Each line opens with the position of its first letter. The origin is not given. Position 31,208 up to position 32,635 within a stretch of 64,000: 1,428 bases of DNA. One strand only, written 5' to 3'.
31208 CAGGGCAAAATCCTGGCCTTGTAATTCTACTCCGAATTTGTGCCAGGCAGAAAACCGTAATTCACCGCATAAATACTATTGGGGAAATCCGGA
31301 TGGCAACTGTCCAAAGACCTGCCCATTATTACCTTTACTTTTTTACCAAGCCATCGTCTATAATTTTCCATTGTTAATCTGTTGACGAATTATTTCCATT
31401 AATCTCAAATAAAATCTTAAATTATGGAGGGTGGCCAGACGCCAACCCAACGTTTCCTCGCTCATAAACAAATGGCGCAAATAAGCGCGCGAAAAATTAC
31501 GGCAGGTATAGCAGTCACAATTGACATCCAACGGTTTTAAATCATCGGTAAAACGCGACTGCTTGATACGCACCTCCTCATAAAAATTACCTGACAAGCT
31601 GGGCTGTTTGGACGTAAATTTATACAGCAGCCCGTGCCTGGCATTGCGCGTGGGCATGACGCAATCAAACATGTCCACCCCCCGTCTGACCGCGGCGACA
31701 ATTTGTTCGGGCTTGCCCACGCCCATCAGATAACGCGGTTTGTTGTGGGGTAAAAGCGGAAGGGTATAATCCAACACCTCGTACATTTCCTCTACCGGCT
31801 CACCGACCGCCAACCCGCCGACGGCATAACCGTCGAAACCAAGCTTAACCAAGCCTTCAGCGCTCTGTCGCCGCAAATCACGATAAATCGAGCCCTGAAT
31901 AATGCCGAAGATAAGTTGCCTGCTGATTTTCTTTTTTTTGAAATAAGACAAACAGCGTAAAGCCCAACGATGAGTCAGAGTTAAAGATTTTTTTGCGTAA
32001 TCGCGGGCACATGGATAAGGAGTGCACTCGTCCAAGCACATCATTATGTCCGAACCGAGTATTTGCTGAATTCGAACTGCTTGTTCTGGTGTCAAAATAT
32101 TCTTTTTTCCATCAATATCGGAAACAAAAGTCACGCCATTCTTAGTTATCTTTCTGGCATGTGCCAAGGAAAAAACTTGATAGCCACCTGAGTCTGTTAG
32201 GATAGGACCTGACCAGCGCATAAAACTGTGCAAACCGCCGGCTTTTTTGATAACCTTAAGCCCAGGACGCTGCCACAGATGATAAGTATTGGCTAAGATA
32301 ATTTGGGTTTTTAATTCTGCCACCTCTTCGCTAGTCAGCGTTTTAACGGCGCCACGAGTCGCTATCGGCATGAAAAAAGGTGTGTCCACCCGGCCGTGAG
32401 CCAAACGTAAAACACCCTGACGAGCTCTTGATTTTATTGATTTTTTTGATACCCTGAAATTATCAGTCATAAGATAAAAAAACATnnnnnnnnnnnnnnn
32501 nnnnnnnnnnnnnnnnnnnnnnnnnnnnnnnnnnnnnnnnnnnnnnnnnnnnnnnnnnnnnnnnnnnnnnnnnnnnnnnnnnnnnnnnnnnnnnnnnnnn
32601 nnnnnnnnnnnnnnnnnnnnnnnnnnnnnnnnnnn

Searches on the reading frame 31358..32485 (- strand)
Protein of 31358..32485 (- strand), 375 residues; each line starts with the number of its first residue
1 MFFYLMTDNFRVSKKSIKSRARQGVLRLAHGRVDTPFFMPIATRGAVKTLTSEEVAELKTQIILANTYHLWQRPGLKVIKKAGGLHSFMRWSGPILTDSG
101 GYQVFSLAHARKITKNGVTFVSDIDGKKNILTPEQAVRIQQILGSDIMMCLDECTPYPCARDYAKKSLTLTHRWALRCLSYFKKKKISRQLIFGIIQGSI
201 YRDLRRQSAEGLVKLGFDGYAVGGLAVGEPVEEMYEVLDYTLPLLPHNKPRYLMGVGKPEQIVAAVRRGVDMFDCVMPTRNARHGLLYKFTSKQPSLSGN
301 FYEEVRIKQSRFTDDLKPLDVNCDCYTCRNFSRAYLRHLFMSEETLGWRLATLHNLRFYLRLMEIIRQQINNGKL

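Call 25: search_protein_families(library=pfam, proteins=[window:31358-32485:-], max_evalue=0.0001)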
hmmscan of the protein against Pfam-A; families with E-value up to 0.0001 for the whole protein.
window:31358-32485:- (375 aa): 1 family
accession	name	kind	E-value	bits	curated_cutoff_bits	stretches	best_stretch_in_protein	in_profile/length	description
PF01702.25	TGT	-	3.3e-153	510.4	26.3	1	20-375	2-344/357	Queuine tRNA-ribosyltransferase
